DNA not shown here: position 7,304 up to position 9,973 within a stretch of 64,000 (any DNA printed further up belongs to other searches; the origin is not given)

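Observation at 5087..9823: Tandem pair of three-domain membrane proteins: PAP2 phosphatase + eukaryotic-like kinase + MprF-type flippase-like (UPF0104) domain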

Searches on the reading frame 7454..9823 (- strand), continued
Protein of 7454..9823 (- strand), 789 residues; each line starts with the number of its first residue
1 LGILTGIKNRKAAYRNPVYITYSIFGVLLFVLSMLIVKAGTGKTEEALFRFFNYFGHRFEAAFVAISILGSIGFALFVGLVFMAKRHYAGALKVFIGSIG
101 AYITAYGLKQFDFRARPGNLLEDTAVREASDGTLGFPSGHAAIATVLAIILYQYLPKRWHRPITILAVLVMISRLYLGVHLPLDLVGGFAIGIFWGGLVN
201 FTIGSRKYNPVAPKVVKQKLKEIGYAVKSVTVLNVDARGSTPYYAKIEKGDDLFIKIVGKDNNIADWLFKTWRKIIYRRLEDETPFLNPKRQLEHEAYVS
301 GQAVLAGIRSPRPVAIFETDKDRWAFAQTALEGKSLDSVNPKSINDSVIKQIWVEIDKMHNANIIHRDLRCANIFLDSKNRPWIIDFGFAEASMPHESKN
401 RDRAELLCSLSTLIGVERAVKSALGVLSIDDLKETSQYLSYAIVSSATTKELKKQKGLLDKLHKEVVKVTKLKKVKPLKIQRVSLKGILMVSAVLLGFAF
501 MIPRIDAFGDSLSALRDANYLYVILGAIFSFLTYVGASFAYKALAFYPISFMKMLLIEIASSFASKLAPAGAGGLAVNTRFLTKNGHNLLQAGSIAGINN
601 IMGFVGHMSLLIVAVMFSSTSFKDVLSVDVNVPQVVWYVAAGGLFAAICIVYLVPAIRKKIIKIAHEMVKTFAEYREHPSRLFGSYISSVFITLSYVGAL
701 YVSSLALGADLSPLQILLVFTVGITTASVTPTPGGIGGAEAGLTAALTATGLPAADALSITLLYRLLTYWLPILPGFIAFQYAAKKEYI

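Call 10: find_related_loci(query=A1, collection=genome_contigs, flank=6000)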
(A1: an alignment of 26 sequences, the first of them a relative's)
Query A1 (789 aa) in genome_contigs; peptide patterns used: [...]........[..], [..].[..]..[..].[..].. (x = any residue, [..] = any of these).
599 stretches matched a pattern (row limit reached: there are more); 466 encode a relative of the query (tblastn E <= 1e-3); the best 80 are kept; 80 distinct loci.
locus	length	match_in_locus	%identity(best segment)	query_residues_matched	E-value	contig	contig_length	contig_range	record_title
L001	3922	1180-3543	55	3-789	0e+0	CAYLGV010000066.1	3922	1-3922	MAG TPA_asm: uncultured Candidatus Saccharibacteria bacterium isolate SRP296810_co1_372 genome assembly, contig: NODE_34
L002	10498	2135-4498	45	1-789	0e+0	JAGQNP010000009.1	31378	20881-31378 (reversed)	MAG: Candidatus Saccharibacteria bacterium isolate HKST-UBA71 NODE_9_length_31378_cov_3.160666, whole genome shotgun seq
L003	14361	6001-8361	42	1-789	0e+0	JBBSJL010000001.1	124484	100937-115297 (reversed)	MAG: Candidatus Saccharimonadales bacterium isolate LS4_metabat2.004 LS4_metabat2.004_K_211834_L_124484_cov_12.0207, who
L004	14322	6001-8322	44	8-783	0e+0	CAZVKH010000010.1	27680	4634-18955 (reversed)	MAG TPA_asm: uncultured Candidatus Saccharibacteria bacterium isolate SRP296810_co1_118 genome assembly, contig: NODE_15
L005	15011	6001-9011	45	1-789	0e+0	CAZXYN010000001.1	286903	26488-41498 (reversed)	MAG TPA_asm: uncultured Candidatus Saccharibacteria bacterium isolate SRP344714_co2_374 genome assembly, contig: NODE_61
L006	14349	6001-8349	41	5-789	0e+0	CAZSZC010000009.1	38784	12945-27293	MAG TPA_asm: uncultured Candidatus Saccharibacteria bacterium isolate SRP298887_co1_348 genome assembly, contig: NODE_77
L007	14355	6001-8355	54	6-789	0e+0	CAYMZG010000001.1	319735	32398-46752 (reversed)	MAG TPA_asm: uncultured Candidatus Saccharibacteria bacterium isolate SRP298887_co1_121 genome assembly, contig: NODE_5_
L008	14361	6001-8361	38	7-789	6e-174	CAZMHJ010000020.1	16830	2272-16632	MAG TPA_asm: uncultured Candidatus Saccharibacteria bacterium isolate SRP170004_co1_605 genome assembly, contig: NODE_53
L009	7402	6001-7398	47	10-475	6e-144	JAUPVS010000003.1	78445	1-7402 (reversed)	MAG: Patescibacteria group bacterium isolate erpe_2018_sw_33hr_WHONDRS-SW48-000096_A_bin.23 scaffold_15, whole genome sh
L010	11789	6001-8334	33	3-781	8e-129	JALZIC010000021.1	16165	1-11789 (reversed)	MAG: Actinomycetota bacterium isolate MOJ bin4 SC8837-39_k127_1838831, whole genome shotgun sequence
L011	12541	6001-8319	32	15-789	4e-121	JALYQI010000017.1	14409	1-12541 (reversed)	MAG: bacterium isolate MDV bin59 SD1454-56_k127_931978, whole genome shotgun sequence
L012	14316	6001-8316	33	9-781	1e-119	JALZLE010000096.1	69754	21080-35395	MAG: Actinomycetota bacterium isolate MSU bin25 SD1457-59_k127_1040504, whole genome shotgun sequence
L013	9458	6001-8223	32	45-789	7e-115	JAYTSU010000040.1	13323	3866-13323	MAG: Candidatus Saccharibacteria bacterium isolate GFS_5273 GFS_5273_39, whole genome shotgun sequence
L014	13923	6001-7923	34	149-789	2e-110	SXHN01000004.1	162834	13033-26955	MAG: Actinomycetota bacterium isolate F1-120-MAGs023 F1-120__c19531, whole genome shotgun sequence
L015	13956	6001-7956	34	137-789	1e-110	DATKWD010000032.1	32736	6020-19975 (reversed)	MAG TPA_asm: Acidimicrobiales bacterium isolate SMAG_U14153 k141_1772143, whole genome shotgun sequence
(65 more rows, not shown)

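Call 14: find_encoding_contigs(protein=P0001, flank=3000, max_places=3)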
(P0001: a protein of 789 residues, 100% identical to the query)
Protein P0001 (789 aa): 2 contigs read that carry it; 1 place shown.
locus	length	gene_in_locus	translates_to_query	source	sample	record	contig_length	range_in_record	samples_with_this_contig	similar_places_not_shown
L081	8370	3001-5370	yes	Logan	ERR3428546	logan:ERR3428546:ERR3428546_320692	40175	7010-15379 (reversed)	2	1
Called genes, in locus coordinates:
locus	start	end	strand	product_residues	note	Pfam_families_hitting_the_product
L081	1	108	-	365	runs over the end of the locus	PF01594:AI-2E_transport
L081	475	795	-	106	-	-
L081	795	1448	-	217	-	-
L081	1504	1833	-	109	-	-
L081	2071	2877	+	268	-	PF01476:LysM, PF05257:CHAP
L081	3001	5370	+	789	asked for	PF14378:PAP2_3, PF01569:PAP2, PF00069:Pkinase, PF06293:Kdo (weak), PF03706:LPG_synthase_TM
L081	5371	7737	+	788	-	PF01569:PAP2, PF00069:Pkinase, PF07714:PK_Tyr_Ser-Thr (weak), PF03706:LPG_synthase_TM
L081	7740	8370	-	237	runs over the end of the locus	-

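Call 18: search_solved_structures(query=A1, max_evalue=0.01, show_alignments=0)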
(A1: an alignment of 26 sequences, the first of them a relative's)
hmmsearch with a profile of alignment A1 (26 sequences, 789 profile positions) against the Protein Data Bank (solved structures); distinct sequences matched with E-value up to 0.01: 1847 (the best 60 are shown).
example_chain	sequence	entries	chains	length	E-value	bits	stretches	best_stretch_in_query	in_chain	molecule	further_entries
6ebu_A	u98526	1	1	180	3.3e-18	69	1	48-201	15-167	LpxE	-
5jki_A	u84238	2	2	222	1.4e-13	53.8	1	32-198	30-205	Putative lipid phosphate phosphatase YodM | Phosphatidylglycerophosphatase B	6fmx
9p9u_A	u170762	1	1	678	2.2e-10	43.2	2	330-400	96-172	Epidermal growth factor receptor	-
8xfl_A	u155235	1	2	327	1.4e-09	40.5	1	307-393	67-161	MAP/microtubule affinity-regulating kinase 4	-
5es1_A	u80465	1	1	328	1.4e-09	40.5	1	307-393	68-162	MAP/microtubule affinity-regulating kinase 4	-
4aaa_A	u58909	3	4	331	3.3e-09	39.3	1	322-406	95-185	CYCLIN-DEPENDENT KINASE-LIKE 2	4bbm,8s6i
3zdu_A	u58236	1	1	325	5.8e-09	38.5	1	323-405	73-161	CYCLIN-DEPENDENT KINASE-LIKE 3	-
8iyj_X6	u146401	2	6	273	1.1e-08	37.6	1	304-394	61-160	Testis-specific serine/threonine-protein kinase 6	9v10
8uoi_A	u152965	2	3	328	1.5e-08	37.1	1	313-394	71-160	MAP/microtubule affinity-regulating kinase 3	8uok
9vfo_A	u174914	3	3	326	2e-08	36.7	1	313-393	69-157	MAP/microtubule affinity-regulating kinase 3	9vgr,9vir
8uoh_A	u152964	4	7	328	2.1e-08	36.7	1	313-393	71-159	MAP/microtubule affinity-regulating kinase 3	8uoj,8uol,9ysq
8otz_1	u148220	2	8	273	2.7e-08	36.3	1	304-394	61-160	Testis specific serine kinase 6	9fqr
9yr9_A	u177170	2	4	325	2.8e-08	36.2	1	313-393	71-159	MAP/microtubule affinity-regulating kinase 3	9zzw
7p1l_A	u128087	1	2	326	2.8e-08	36.2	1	313-393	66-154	MAP/microtubule affinity-regulating kinase 3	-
2qnj_A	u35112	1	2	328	2.9e-08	36.2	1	313-393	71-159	MAP/microtubule affinity-regulating kinase 3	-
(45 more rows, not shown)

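Call 23: predict_structure(alignment_id=A1)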
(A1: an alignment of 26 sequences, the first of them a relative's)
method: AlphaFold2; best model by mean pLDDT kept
length: 789 residues; sequences in the alignment: 26
mean_pLDDT: 84.2   pTM: 0.50
mean pLDDT of the five models: 84.2, 81.9, 81.9, 79.9, 79.7
residues with pLDDT >= 90: 315; 70-90: 353; 50-70: 120; < 50: 1
segments of 3 or more residues with pLDDT < 50: none
pLDDT, mean of each block of 10 residues (from residue 1): 59 73 89 84 86 87 92 92 84 93 91 83 78 77 95 79 91 93 95 94 69 90 91 75 89 88 66 61 68 89 93 91 89 89 90 95 89 91 88 82 94 94 92 90 85 90 91 75 64 61 61 77 94 94 89 93 78 85 88 85 89 79 63 73 82 82 75 79 92 95 92 88 81 64 88 86 89 90 90
secondary structure, 60 per line:
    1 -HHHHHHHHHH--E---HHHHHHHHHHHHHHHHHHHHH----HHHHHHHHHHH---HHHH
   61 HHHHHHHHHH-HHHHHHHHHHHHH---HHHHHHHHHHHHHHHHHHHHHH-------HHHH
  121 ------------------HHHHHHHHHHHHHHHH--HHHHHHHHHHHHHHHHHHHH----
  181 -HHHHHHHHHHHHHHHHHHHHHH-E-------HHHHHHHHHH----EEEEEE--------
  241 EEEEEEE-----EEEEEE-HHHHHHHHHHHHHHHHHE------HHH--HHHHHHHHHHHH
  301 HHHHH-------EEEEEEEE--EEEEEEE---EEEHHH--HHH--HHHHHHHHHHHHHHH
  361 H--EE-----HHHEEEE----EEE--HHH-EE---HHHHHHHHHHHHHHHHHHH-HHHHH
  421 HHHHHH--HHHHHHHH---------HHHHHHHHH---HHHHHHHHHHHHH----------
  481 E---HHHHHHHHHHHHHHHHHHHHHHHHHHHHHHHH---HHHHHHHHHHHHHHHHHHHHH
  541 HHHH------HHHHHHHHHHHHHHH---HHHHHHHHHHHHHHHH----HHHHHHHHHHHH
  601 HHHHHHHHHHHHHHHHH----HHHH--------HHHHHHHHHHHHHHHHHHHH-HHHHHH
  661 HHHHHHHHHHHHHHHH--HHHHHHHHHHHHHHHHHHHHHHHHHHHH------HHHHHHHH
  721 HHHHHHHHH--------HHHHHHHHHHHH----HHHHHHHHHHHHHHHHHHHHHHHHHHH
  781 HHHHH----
elements in order (helices of 4 or more, strands of 3 or more residues): H2-11 H18-38 H43-53 H57-70 H72-84 H88-109 H117-120 H139-154 H157-176 H182-203 H213-222 E227-232 E241-247 E253-258 H260-276 H289-305 E313-320 E323-329 E333-335 H346-361 E374-377 E382-384 H396-414 H416-426 H429-436 H446-454 H458-470 H485-516 H520-544 H551-565 H569-584 H589-617 H622-625 H634-653 H655-676 H679-706 H713-729 H738-749 H754-785

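Call 25: fold_search(model_id=the predicted structure, library=pdb)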
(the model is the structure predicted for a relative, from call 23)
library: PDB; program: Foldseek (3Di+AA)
matches with E <= 10: 1998; with E <= 0.001: 1733
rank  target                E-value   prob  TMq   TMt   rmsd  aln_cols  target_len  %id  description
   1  9av6                  3.0e-07  1.00  0.18  0.39  10.4       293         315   15  Crystal structure of CMGC family protein kinase from Trichomonas vaginalis (Apo) (released 2024-03-13)
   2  8sam_A                5.3e-07  1.00  0.18  0.17  19.6       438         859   15  Crystal structure of class III lanthipeptide synthetase LP-GS-ThurKC in complex with ATP (released 2023-10-11)
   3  8sap_A                1.5e-06  1.00  0.19  0.18  11.7       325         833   17  Crystal structure of class III lanthipeptide synthetase ThurKC (released 2023-10-11)
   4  8sap_B                1.5e-06  1.00  0.18  0.17  19.5       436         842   15  Crystal structure of class III lanthipeptide synthetase ThurKC (released 2023-10-11)
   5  8sam_B                1.7e-06  1.00  0.18  0.17  11.7       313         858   18  Crystal structure of class III lanthipeptide synthetase LP-GS-ThurKC in complex with ATP (released 2023-10-11)
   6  9av7                  1.7e-06  1.00  0.18  0.41  10.3       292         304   15  Crystal structure of CMGC family protein kinase from Trichomonas vaginalis (AMP-PNP) (released 2024-03-13)
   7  5u94                  2.3e-06  1.00  0.19  0.51   9.7       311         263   14  Crystal structure of the Mycobacterium tuberculosis PASTA kinase PknB in complex with the potential theraputic kinase in (released 2017-12-20)
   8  6xag_C                2.6e-06  1.00  0.17  0.44  13.5       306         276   16  Apo BRAF dimer bound to 14-3-3 (released 2020-10-07)
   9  1o6y                  2.7e-06  1.00  0.19  0.51   9.8       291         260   15  Catalytic domain of PknB kinase from Mycobacterium tuberculosis (released 2003-01-30)
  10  4o0t_A                4.2e-06  1.00  0.18  0.44  12.0       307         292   14  Back pocket flexibility provides group-II PAK selectivity for type 1 kinase inhibitors (released 2014-02-12)
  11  3cok_A                5.0e-06  1.00  0.18  0.52   4.6       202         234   18  Crystal structure of PLK4 kinase (released 2008-04-15)
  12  4krc_A                6.0e-06  1.00  0.18  0.41   7.9       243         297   14  Crystal Structure of Pho85-Pcl10-ATP-gamma-S Complex (released 2013-09-18)
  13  7shv_A                6.3e-06  1.00  0.18  0.48  11.1       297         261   15  Crystal structure of BRAF kinase domain bound to GDC0879 (released 2022-10-26)
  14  1mru_A                6.6e-06  1.00  0.19  0.51  10.2       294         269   14  Intracellular Ser/Thr protein kinase domain of Mycobacterium tuberculosis PknB. (released 2003-02-11)
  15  5ezv_C                6.9e-06  1.00  0.16  0.27   8.0       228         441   14  X-ray crystal structure of AMP-activated protein kinase alpha-2/alpha-1 RIM chimaera (alpha-2(1-347)/alpha-1(349-401)/ (released 2016-03-09)
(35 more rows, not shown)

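Call 34: find_encoding_contigs(protein=P0014, flank=6000, max_places=2)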
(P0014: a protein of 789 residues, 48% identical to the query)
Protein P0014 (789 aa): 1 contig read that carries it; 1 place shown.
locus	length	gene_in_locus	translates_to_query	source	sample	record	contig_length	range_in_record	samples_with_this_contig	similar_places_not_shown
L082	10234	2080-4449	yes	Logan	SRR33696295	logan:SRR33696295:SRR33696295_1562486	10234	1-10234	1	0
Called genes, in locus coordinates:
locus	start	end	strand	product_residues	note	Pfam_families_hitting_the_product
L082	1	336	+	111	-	?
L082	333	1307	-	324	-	PF01040:UbiA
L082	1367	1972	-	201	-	-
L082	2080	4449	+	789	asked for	PF01569:PAP2, PF14378:PAP2_3, PF00069:Pkinase, PF07714:PK_Tyr_Ser-Thr (weak), PF03706:LPG_synthase_TM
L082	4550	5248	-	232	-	PF02517:Rce1-like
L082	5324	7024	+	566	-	PF15420:Abhydrolase_9_N, PF10081:Abhydrolase_9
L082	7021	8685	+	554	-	PF15420:Abhydrolase_9_N, PF10081:Abhydrolase_9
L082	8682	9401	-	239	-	PF01073:3Beta_HSD, PF01370:Epimerase, PF13460:NAD_binding_10 (weak)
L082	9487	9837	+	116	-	PF09966:DUF2200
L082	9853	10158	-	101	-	-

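Call 35: find_encoding_contigs(protein=P0016, flank=6000, max_places=2)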
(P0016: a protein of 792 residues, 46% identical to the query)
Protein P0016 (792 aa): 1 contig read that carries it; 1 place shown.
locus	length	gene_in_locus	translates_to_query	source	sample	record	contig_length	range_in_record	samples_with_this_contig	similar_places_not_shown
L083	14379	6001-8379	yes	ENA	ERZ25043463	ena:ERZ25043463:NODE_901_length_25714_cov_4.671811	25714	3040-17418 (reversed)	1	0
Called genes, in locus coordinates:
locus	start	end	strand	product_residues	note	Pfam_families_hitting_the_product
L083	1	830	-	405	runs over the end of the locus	PF00579:tRNA-synt_1b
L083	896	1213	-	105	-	PF00717:Peptidase_S24, PF10502:Peptidase_S26 (weak)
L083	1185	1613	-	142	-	PF09055:Sod_Ni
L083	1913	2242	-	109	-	-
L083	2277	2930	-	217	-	PF13886:TM7S3_TM198 (weak)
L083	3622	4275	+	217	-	-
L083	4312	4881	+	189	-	PF07638:Sigma70_ECF (weak), PF04542:Sigma70_r2, PF08281:Sigma70_r4_2, PF04545:Sigma70_r4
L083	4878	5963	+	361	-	-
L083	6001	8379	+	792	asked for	PF14378:PAP2_3 (weak), PF01569:PAP2, PF00069:Pkinase, PF03706:LPG_synthase_TM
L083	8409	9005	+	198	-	PF01914:MarC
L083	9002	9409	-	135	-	PF04020:Phage_holin_4_2 (weak)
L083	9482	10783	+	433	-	PF01204:Trehalase, PF22422:MGH1-like_GH, PF01204:Trehalase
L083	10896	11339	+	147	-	PF27765:UCP032817-like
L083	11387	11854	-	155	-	PF13883:CREG_beta-barrel (faint), PF01243:PNPOx_N, PF16242:Pyrid_ox_like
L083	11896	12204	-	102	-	-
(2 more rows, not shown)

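Call 36: find_encoding_contigs(protein=P0039, flank=8000, max_places=2)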
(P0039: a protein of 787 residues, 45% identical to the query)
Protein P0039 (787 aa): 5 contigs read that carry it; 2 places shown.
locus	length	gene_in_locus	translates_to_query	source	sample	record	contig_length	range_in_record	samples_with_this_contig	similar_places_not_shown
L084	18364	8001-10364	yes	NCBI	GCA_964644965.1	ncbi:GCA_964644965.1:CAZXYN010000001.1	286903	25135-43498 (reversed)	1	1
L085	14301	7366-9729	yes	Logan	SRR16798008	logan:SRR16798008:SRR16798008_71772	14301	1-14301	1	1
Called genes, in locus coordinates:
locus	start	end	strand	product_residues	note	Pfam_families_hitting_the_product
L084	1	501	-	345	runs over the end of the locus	PF00438:S-AdoMet_synt_N, PF02772:S-AdoMet_synt_M, PF02773:S-AdoMet_synt_C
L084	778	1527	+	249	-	-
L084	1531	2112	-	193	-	PF25323:6TM_PilS (faint)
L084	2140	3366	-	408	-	PF00768:Peptidase_S11, PF13354:Beta-lactamase2 (faint)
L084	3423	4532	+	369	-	-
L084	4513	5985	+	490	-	PF17829:GH115_C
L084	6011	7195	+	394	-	PF09362:DUF1996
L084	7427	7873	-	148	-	-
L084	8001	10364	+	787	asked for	PF00069:Pkinase, PF01163:RIO1 (weak), PF03706:LPG_synthase_TM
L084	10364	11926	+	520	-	PF14378:PAP2_3, PF01569:PAP2, PF03706:LPG_synthase_TM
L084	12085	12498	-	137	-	PF23636:DUF7144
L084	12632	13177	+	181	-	PF03729:DUF308 (faint)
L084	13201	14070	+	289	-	-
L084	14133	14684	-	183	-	PF01725:Ham1p_like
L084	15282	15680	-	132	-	PF04020:Phage_holin_4_2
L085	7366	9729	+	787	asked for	PF00069:Pkinase, PF01163:RIO1 (weak), PF03706:LPG_synthase_TM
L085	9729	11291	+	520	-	PF14378:PAP2_3, PF01569:PAP2, PF03706:LPG_synthase_TM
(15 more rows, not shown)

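Call 37: find_encoding_contigs(protein=P0092, flank=6000, max_places=2)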
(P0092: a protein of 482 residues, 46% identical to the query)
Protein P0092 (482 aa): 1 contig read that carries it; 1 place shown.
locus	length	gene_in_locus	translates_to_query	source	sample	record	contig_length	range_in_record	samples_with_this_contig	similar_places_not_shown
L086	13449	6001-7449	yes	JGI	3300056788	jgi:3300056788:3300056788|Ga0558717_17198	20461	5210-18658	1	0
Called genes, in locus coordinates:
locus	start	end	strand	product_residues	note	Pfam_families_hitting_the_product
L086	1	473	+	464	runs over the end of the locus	-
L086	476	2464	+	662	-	PF00176:SNF2-rel_dom, PF04851:ResIII (weak), PF00271:Helicase_C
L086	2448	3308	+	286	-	PF13020:NOV_C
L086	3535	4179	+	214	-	PF20990:DUF2207_C (faint)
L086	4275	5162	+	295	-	PF01844:HNH, PF14279:HNH_5 (weak)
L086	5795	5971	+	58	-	PF11950:DUF3467 (weak)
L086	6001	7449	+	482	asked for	PF01569:PAP2, PF01636:APH (faint), PF00069:Pkinase, PF06293:Kdo (weak)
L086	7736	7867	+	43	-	-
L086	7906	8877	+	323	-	PF01566:Nramp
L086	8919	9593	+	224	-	PF00072:Response_reg, PF23198:PDE8A_N (weak), PF00486:Trans_reg_C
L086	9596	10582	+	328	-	PF00512:HisKA, PF02518:HATPase_c, PF13589:HATPase_c_3 (weak)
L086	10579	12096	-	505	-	PF12229:PG_binding_4 (faint), PF11350:DUF3152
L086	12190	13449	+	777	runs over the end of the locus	PF09364:XFP_N, PF03894:XFP, PF09363:XFP_C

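Call 38: find_encoding_contigs(protein=P0066, flank=4000, max_places=2)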
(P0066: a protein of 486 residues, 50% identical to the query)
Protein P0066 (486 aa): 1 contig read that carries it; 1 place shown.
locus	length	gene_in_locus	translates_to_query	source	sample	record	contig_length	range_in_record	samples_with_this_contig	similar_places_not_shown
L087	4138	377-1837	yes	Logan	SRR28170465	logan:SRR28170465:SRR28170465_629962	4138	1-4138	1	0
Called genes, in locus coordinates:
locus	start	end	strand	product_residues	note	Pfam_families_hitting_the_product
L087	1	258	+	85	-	?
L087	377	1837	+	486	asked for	PF01569:PAP2, PF00069:Pkinase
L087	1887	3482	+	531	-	PF09587:PGA_cap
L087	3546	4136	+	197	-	?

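Call 39: find_encoding_contigs(protein=P0095, flank=6000, max_places=2)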
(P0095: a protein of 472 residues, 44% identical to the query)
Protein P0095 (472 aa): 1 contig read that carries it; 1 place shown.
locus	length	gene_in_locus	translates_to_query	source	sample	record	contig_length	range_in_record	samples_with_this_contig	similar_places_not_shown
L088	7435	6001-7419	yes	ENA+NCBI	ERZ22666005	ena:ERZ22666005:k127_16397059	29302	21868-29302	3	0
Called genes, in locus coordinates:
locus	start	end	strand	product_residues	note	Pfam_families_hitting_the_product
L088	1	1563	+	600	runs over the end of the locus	PF03924:CHASE, PF00512:HisKA, PF13581:HATPase_c_2, PF02518:HATPase_c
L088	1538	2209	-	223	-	PF00027:cNMP_binding, PF13545:HTH_Crp_2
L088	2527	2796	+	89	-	PF04226:Transgly_assoc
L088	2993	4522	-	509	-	PF15420:Abhydrolase_9_N, PF10081:Abhydrolase_9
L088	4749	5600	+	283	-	-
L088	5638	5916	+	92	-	-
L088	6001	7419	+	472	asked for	PF01569:PAP2, PF00069:Pkinase, PF07714:PK_Tyr_Ser-Thr (weak)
